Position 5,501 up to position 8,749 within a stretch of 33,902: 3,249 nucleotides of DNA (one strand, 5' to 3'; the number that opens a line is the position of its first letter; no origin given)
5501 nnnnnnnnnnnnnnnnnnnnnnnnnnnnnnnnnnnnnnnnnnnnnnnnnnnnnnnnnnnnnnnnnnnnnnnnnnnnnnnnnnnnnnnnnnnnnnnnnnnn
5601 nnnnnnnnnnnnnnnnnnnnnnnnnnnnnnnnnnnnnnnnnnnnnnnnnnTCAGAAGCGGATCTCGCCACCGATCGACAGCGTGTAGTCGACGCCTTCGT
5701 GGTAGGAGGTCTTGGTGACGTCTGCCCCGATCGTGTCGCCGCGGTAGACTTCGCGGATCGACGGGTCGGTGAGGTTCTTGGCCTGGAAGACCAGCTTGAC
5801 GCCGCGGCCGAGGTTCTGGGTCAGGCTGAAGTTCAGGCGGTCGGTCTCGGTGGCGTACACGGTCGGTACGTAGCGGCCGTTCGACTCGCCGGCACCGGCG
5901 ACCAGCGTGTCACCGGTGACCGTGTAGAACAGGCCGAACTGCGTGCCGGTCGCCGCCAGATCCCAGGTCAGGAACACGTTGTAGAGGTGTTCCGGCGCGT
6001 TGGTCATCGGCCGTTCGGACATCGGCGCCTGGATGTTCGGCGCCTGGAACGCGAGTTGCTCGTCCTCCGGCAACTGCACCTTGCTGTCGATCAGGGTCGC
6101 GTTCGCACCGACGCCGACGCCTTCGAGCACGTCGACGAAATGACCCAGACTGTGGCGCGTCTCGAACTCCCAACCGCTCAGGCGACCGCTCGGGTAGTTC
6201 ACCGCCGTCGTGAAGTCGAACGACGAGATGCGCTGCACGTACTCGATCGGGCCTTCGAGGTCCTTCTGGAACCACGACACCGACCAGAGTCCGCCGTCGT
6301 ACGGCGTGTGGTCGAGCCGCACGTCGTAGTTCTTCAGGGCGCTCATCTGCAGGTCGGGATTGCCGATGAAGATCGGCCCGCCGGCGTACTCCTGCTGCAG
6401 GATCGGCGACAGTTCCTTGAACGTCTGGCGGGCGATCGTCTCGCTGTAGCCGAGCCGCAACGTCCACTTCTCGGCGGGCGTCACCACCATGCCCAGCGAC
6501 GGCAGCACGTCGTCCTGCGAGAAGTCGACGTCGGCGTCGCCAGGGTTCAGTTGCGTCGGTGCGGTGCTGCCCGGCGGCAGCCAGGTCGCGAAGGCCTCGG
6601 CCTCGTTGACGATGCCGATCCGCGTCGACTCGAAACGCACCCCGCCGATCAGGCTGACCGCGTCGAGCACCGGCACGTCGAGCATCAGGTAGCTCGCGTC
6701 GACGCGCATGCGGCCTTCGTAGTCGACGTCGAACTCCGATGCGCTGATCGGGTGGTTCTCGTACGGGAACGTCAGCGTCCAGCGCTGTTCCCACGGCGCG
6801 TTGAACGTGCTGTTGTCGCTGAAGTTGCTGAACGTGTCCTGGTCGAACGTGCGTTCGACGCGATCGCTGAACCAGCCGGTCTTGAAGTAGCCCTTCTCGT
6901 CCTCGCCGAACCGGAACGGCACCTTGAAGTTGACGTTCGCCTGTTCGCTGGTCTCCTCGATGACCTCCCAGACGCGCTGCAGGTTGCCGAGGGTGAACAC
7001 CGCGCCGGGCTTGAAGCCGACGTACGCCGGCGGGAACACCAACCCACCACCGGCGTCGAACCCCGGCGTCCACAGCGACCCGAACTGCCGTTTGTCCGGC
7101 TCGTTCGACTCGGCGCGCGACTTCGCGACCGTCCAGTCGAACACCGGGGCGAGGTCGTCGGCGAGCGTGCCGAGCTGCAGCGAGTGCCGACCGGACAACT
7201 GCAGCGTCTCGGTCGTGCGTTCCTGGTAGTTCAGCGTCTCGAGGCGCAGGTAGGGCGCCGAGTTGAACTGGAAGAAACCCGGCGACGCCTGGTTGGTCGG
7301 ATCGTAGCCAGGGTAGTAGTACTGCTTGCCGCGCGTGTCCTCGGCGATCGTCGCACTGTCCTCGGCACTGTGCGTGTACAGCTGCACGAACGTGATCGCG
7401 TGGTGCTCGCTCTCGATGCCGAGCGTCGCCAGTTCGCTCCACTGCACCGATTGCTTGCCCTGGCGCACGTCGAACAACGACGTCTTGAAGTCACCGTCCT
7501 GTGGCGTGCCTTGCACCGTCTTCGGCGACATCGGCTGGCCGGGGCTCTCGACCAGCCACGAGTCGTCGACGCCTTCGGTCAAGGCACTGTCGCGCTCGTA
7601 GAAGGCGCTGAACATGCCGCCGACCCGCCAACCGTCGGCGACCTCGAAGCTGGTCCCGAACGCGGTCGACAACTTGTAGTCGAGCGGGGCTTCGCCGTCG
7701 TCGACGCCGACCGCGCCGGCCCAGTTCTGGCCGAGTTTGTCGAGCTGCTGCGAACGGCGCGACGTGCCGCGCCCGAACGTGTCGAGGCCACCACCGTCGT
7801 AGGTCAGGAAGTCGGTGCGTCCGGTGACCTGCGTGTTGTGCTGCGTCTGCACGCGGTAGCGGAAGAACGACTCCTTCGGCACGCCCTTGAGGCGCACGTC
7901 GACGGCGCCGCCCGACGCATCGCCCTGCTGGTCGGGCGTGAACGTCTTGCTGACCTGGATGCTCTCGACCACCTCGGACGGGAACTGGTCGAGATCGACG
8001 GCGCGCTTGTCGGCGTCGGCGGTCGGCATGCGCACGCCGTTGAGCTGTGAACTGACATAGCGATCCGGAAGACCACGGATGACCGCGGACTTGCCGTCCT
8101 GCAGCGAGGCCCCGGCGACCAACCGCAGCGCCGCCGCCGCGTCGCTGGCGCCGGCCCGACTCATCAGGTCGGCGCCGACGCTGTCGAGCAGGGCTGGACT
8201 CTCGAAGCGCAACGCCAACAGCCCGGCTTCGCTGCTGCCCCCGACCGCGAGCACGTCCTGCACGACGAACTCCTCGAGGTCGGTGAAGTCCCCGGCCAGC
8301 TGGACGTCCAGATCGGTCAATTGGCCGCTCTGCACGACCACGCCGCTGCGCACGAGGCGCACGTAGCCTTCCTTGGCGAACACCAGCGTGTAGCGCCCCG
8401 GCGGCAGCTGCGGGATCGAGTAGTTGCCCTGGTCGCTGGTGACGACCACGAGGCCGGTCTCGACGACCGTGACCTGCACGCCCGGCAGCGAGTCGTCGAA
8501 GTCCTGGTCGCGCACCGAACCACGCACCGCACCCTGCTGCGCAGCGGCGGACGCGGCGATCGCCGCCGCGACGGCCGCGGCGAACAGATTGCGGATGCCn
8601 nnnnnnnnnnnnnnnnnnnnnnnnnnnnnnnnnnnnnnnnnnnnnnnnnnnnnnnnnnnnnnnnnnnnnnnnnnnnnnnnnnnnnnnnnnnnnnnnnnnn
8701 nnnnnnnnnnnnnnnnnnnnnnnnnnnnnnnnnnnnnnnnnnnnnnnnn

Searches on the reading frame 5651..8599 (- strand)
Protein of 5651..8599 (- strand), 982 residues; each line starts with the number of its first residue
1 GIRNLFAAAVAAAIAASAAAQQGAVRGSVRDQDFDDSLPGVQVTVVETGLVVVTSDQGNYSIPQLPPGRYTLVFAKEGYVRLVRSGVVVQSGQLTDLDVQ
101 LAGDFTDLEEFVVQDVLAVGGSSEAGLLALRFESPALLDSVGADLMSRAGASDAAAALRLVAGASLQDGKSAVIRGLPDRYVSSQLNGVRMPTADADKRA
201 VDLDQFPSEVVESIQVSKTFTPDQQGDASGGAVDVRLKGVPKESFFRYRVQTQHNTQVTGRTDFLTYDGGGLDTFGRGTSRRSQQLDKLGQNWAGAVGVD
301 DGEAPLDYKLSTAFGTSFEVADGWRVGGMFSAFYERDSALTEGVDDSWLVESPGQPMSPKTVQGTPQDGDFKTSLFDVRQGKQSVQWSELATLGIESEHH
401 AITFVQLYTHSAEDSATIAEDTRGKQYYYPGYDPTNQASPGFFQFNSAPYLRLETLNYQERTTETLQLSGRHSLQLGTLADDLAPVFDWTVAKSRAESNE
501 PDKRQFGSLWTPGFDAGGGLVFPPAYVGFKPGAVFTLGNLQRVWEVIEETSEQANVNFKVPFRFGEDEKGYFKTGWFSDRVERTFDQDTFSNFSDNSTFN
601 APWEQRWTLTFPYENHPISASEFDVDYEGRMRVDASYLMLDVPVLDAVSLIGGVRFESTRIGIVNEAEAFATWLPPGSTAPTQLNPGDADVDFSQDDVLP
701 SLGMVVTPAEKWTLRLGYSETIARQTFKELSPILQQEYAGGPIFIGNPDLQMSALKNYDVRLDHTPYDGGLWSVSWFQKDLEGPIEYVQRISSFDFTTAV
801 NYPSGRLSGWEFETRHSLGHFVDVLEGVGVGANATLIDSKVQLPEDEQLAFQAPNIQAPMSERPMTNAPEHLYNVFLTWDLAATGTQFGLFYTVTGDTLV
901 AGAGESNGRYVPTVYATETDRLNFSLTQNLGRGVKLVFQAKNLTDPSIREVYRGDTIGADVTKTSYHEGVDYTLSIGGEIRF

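Call 9: search_protein_families(library=pfam, proteins=[window:5651-8599:-], max_evalue=0.001)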
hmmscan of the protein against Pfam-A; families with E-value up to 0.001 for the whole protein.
window:5651-8599:- (982 aa): 4 families
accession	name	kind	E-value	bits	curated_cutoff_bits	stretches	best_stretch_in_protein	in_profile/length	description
PF00593.30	TonB_dep_Rec_b-barrel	-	2.5e-27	97.3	27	1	423-943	15-436/436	TonB dependent receptor-like, beta-barrel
PF13620.12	CarboxypepD_reg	-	3.5e-16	59.8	32.3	1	25-101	2-81/82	Carboxypeptidase regulatory-like domain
PF13715.12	CarbopepD_reg_2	-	5.4e-12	46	32.2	1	25-113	1-88/88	CarboxypepD_reg-like domain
PF07715.20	Plug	-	5.8e-10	40.1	23.9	1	133-232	4-107/107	TonB-dependent Receptor Plug Domain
